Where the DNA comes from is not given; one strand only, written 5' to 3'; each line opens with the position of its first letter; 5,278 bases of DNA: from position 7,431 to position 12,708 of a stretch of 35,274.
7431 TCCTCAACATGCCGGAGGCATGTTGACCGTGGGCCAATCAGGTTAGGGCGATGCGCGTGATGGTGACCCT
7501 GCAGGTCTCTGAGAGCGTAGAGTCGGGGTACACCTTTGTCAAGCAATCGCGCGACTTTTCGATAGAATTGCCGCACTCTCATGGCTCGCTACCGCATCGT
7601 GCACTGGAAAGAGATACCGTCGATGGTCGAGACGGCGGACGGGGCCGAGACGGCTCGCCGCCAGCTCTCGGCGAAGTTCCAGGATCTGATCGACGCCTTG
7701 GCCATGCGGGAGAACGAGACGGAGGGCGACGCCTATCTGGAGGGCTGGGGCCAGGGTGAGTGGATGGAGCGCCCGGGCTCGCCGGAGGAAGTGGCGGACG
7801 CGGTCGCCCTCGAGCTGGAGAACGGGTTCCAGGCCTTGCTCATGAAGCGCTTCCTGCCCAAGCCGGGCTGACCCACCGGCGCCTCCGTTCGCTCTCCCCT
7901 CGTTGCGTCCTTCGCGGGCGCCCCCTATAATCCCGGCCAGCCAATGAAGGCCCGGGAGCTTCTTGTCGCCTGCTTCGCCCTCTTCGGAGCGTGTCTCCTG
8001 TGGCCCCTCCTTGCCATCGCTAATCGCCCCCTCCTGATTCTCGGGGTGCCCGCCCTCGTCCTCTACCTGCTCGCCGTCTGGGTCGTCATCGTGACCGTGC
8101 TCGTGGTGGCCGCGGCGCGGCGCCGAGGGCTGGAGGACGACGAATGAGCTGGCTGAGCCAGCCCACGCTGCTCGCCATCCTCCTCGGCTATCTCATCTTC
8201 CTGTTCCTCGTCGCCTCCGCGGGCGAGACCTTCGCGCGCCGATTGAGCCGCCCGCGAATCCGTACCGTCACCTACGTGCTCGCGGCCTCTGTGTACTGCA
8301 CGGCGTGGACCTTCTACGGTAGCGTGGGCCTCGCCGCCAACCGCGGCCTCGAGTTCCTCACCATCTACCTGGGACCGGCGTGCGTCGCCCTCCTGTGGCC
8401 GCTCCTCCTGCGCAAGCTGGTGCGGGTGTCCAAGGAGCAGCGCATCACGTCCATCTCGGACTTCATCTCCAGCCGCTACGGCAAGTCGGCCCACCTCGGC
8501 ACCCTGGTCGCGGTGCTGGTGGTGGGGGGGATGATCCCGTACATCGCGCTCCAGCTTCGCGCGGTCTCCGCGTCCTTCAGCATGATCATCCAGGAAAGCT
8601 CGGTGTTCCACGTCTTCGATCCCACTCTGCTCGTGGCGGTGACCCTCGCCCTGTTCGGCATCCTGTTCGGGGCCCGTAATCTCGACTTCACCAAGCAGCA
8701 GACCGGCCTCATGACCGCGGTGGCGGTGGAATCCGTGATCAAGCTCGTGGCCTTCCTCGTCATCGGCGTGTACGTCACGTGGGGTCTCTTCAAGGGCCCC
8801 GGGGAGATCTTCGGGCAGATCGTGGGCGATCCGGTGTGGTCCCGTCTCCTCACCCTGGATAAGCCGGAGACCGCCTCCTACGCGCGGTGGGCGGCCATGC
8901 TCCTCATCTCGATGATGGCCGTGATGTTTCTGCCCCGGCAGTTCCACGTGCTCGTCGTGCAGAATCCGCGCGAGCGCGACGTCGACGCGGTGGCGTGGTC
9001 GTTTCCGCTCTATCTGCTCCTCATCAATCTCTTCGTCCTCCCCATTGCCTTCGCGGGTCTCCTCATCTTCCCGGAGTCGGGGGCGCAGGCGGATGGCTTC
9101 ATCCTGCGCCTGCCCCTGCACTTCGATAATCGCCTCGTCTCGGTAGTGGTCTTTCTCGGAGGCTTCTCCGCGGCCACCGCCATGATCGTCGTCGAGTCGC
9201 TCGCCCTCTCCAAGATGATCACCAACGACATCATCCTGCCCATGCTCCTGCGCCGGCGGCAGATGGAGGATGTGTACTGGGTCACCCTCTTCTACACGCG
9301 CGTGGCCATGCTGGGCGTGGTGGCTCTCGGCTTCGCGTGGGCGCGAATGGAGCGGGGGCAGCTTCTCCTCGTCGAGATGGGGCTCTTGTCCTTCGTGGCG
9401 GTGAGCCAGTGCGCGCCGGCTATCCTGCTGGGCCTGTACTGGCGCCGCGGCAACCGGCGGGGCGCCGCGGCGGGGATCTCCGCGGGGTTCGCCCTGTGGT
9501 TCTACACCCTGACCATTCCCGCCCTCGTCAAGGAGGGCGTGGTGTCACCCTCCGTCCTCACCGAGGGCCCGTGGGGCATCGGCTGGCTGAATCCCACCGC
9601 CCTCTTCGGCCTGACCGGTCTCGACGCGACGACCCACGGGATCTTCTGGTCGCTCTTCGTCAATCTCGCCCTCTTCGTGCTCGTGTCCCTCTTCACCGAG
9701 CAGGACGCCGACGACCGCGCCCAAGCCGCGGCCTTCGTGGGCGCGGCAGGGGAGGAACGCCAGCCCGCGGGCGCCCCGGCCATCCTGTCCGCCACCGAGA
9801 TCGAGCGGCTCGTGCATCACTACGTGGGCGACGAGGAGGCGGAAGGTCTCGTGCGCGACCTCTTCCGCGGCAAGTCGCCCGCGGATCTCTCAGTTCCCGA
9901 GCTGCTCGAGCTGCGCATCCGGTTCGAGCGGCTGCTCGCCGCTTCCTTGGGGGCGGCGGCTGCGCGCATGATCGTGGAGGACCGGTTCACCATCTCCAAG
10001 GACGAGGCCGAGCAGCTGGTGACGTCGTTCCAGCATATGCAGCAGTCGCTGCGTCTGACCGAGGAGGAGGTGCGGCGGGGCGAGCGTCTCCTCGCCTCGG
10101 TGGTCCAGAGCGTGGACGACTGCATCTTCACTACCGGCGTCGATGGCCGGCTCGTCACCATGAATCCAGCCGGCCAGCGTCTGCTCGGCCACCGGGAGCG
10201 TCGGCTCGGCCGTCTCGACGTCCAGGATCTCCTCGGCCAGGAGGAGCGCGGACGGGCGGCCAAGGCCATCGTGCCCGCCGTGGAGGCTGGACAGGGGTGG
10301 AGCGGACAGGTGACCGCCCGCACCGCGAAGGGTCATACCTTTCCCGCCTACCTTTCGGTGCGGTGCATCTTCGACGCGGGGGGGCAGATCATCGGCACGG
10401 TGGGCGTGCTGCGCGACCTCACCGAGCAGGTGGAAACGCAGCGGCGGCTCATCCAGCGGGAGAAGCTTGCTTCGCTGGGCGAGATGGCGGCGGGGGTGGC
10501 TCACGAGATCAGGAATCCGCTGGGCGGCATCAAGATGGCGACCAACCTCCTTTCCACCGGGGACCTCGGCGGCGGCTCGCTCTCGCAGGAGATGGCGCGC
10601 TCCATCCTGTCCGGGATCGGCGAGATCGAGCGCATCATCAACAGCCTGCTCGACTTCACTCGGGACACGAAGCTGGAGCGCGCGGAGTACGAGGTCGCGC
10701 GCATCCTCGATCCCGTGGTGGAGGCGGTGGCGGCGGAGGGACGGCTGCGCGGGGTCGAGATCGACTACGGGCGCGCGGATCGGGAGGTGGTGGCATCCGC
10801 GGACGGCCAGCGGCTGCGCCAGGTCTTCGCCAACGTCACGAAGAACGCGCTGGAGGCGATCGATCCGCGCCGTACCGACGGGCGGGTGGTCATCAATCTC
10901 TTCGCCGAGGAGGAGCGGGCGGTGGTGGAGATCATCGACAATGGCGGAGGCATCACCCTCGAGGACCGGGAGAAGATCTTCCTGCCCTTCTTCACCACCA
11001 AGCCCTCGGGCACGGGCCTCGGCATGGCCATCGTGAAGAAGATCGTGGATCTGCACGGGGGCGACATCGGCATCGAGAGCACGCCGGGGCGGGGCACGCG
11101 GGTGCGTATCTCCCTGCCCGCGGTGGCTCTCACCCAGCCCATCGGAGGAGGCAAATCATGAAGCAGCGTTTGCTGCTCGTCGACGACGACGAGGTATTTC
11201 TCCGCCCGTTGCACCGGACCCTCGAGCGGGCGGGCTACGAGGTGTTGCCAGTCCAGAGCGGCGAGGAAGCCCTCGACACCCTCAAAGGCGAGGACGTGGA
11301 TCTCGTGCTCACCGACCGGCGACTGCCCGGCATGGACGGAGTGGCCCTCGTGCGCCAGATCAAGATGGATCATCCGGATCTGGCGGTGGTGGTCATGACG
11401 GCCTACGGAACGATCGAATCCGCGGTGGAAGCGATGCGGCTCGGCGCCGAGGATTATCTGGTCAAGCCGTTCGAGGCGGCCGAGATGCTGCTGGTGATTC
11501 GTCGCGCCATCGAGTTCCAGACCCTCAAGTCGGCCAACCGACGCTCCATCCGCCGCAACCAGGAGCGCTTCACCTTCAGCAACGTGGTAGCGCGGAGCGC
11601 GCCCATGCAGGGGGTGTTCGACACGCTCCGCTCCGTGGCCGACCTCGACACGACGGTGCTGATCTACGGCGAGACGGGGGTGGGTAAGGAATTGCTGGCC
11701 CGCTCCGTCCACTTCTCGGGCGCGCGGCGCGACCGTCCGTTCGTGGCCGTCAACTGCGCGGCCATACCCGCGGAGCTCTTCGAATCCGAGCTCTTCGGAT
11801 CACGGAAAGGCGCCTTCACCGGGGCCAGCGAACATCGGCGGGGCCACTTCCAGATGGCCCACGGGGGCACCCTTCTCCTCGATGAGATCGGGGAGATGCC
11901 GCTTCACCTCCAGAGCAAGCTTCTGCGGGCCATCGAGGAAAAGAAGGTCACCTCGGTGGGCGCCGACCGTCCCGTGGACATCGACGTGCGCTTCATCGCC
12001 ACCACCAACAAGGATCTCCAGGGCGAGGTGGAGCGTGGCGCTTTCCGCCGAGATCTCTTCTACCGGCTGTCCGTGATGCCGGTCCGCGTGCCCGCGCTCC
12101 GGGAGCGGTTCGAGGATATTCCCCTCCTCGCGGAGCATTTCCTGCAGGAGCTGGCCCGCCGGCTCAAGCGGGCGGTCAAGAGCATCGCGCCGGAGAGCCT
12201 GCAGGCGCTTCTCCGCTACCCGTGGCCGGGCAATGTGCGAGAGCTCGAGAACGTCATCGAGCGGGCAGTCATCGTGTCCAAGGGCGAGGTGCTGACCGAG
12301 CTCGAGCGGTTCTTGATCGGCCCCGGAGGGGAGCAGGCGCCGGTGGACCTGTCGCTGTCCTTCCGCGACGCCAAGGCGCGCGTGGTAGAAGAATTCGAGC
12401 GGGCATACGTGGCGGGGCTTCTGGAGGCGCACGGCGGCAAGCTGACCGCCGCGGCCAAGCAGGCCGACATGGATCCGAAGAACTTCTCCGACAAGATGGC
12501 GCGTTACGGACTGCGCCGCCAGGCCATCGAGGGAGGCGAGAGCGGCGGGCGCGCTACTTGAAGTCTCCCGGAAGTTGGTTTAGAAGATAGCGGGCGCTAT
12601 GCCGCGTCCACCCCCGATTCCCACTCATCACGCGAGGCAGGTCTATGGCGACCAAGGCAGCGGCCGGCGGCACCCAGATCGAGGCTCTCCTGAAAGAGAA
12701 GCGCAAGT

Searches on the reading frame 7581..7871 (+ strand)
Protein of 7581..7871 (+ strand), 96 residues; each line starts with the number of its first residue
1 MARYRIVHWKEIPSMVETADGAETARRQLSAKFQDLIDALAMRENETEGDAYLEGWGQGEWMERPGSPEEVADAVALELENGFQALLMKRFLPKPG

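Call 8: search_protein_families(library=pfam, proteins=[window:7581-7871:+], max_evalue=0.001)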
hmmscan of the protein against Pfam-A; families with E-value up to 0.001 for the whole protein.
window:7581-7871:+ (96 aa): 1 family
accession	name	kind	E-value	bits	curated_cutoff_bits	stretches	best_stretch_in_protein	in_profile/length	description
PF13769.11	Virulence_fact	-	5e-13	49.6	25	1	7-84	1-73/81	Virulence factor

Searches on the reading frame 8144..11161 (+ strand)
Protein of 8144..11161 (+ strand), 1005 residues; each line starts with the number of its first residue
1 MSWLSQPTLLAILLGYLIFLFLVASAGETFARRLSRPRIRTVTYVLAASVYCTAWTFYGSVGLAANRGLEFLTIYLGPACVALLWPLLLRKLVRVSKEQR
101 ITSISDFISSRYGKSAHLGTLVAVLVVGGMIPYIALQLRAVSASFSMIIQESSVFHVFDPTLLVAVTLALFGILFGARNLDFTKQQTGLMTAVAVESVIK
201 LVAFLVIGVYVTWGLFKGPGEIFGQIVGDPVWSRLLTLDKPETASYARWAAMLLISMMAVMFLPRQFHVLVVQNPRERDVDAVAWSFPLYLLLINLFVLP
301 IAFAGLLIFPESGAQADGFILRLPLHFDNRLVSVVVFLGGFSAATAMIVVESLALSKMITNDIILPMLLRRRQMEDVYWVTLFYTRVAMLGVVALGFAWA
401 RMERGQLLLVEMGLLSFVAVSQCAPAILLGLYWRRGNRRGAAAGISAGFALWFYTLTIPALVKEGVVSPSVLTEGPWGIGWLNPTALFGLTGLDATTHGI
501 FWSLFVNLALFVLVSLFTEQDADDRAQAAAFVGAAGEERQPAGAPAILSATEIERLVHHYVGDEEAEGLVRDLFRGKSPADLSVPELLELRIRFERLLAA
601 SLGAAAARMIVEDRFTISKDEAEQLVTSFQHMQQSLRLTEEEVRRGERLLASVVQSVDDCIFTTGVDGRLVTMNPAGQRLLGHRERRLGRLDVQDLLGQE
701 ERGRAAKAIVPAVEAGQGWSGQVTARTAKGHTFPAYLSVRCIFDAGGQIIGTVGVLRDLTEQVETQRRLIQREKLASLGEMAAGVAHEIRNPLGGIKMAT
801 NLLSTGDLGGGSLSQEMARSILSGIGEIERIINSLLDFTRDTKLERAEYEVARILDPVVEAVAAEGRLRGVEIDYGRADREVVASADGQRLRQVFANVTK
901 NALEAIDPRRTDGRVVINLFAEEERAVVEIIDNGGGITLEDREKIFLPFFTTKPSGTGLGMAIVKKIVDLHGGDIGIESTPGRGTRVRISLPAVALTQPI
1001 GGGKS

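Call 8: search_protein_families(library=pfam, proteins=[window:8144-11161:+], max_evalue=0.001)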
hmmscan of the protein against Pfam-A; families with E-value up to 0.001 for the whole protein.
window:8144-11161:+ (1005 aa): 8 families
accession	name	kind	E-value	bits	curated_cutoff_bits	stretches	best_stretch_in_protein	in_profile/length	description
PF02518.31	HATPase_c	-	6.7e-27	94.6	26.4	1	887-993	2-109/111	Histidine kinase-, DNA gyrase B-, and HSP90-like ATPase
PF00512.31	HisKA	-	9e-13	48.5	26.9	1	778-840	2-62/66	His Kinase A (phospho-acceptor) domain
PF13426.13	PAS_9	-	1e-10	42.3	27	1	658-761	1-103/103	PAS domain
PF08448.16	PAS_4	-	5.5e-09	36.7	23.1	1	655-763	2-109/110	PAS fold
PF00989.32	PAS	-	8.4e-08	32.7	22.6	1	650-758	3-112/113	PAS fold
PF00474.23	SSF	-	2.2e-06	27.3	22.8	1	344-448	303-406/406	Sodium:solute symporter family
PF08447.18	PAS_3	-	8.5e-05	23.2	25.6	1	671-755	2-88/89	PAS fold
PF14501.12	HATPase_c_5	-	0.00074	19.8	22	0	891-979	6-90/102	GHKL domain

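Call 81: search_protein_families(library=ncbifam, proteins=[window:8144-11158:+], max_evalue=0.001)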
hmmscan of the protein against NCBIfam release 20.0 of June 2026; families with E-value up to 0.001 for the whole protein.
window:8144-11158:+ (1005 aa): 86 families (the best 25 are shown)
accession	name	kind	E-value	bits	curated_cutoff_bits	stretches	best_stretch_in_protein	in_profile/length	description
NF008468.0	PRK11360.1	equivalog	6.4e-70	236.2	646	1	648-994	268-609/616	two-component system sensor histidine kinase AtoS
NF007688.0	PRK10364.1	equivalog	3.9e-49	167.6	479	1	765-995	227-453/460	two-component system sensor histidine kinase ZraS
NF052574.1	HisKinEspCMyxo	equivalog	2.5e-46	158.2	1200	1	648-995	284-639/785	serine histidine kinase EspC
NF052573.1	HisKinEspAMyxo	equivalog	1.2e-41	142.6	1400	1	637-995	247-613/755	serine histidine kinase EspA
NF053867.1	SprKinKinDBac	equivalog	3.7e-40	137.8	775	1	762-993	270-497/500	sporulation kinase KinD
NF033092.0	HK_WalK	equivalog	1.6e-39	136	725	1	617-992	227-593/594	cell wall metabolism sensor histidine kinase WalK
NF046044.1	PnpS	equivalog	1.6e-37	129.5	400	1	615-992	21-390/390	two-component system histidine kinase PnpS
NF010411.0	PRK13837.1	equivalog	4.5e-35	120.9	647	1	749-994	421-676/828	two-component system VirA-like sensor kinase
NF041777.1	sens_FixL_Rhizob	equivalog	3e-32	111.9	850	1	637-994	112-482/485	sensor protein FixL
NF038348.1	T2SS_HK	subfamily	7.9e-31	107.1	450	2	822-992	405-572/574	histidine kinase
NF049962.1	HisKinFlgSCampy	equivalog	3.8e-29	101.7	600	1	772-981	126-329/338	fla regulon two-component system sensor histidine kinase FlgS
NF007004.0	PRK09467.1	equivalog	6.1e-29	101.1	415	1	781-993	235-436/440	two-component system sensor histidine kinase EnvZ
NF047497.1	HK_LIC_12097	equivalog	3.6e-28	98.4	500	1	747-993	119-366/367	LIC_12097 family sensor histidine kinase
TIGR02956.1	TMAO_torS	equivalog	2.1e-27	95.7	676.5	1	783-992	469-681/967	TMAO reductase system sensor histidine kinase/response regulator TorS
TIGR02916.1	PEP_his_kin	equivalog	8.1e-27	94.1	300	1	762-992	459-679/679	XrtA/PEP-CTERM system histidine kinase PrsK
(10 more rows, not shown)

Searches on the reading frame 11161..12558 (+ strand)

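Call 78: search_protein_families(library=pfam, proteins=[window:11161-12558:+], max_evalue=0.01)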
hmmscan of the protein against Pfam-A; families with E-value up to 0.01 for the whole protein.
window:11161-12558:+ (466 aa): 12 families
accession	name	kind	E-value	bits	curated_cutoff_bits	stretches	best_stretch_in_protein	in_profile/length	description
PF00158.32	Sigma54_activat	-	3e-66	222.7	20.2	1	143-308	2-167/168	Sigma-54 interaction domain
PF00072.30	Response_reg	-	1.2e-29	103.2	30.2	1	5-113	2-110/111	Response regulator receiver domain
PF25601.1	AAA_lid_14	-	4.3e-26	91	27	1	314-379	1-66/87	AAA+ ATPase lid domain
PF14532.12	Sigma54_activ_2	-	2.5e-21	76.8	25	1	143-313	1-138/138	Sigma-54 interaction domain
PF07728.20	AAA_5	-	2.2e-08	34.6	22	1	166-286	2-125/139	AAA domain (dynein-related subfamily)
PF01078.27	Mg_chelatase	-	4.9e-05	23.3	20.3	1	218-279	90-153/207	Magnesium chelatase, subunit ChlI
PF07726.17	AAA_3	-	7.4e-05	23.1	27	1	166-283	2-111/131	ATPase family associated with various cellular activities (AAA)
PF00004.35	AAA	-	0.00013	22.8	21.2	1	166-284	1-110/131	ATPase family associated with various cellular activities (AAA)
PF23198.2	PDE8A_N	-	0.00043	20.7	29.6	1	14-78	23-88/147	PDE8A-like, N-terminal domain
PF02954.25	HTH_8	-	0.0005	20.2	22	1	409-449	2-42/42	Bacterial regulatory protein, Fis family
PF13191.12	AAA_16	-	0.00068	20.6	32.6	1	142-256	2-118/167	AAA ATPase domain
PF07724.20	AAA_2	-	0.0071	16.8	27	0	165-292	5-133/166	AAA domain (Cdc48 subfamily)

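Call 81: search_protein_families(library=ncbifam, proteins=[window:11161-12558:+], max_evalue=0.001)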
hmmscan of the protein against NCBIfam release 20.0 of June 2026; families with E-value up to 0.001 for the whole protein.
window:11161-12558:+ (466 aa): 117 families (the best 25 are shown)
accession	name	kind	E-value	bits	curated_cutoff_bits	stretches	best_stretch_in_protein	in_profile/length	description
NF008469.0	PRK11361.1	equivalog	3.7e-126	421.5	714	1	2-451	5-456/461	acetoacetate metabolism transcriptional regulator AtoC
TIGR01818.1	ntrC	equivalog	4e-122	408.3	558.6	1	5-377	2-371/463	nitrogen regulation protein NR(I)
NF007689.0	PRK10365.1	equivalog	5.9e-115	384.5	760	1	4-448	8-441/441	sigma-54-dependent response regulator transcription factor ZraR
NF011695.0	PRK15115.1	equivalog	4.3e-112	375.1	763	1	3-452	8-439/445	two-component system response regulator GlrR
TIGR02915.1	PEP_resp_reg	equivalog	1e-110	370.7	502.6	1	4-451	1-444/445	PEP-CTERM-box response regulator transcription factor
NF041946.1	LuxO_transreg_Vib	equivalog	2.2e-109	366.3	800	1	22-379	17-372/463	quorum-sensing sigma-54 dependent transcriptional regulator LuxO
NF008176.1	PRK10923.1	equivalog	1.5e-104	350.2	620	1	4-378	6-377/469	nitrogen regulation protein NR(I)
NF003451.0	PRK05022.1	equivalog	7.8e-103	344.9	476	1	117-452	168-511/512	nitric oxide reductase transcriptional regulator NorR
NF051870.1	NAssimRespRegNtrX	equivalog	3.3e-102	342.7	600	1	4-446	4-447/452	nitrogen assimilation response regulator NtrX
NF049963.1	RespRegFlgRCampy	domain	1.7e-100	336.9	750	1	6-450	5-428/429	fla regulon two-component system response regulator FlgR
TIGR01817.1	nifA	equivalog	1.4e-98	331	528.85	1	124-380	179-435/534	nif-specific transcriptional activator NifA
NF038308.1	RNA_repair_RtcR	equivalog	1.1e-96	324.8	650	1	80-380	118-429/530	RNA repair transcriptional activator RtcR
NF050807.1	TransRegFlbDCaul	equivalog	1e-92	311.4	750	1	23-393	22-369/454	sigma-54-dependent transcriptional regulator FlbD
NF041552.1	TF_PrdR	equivalog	1.9e-90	303.8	795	1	130-441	258-568/577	sigma-54 dependent transcriptional regulator PrdR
NF011958.0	PRK15429.1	equivalog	4.1e-87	293.4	830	1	136-379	375-618/692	formate hydrogenlyase transcriptional activator FlhA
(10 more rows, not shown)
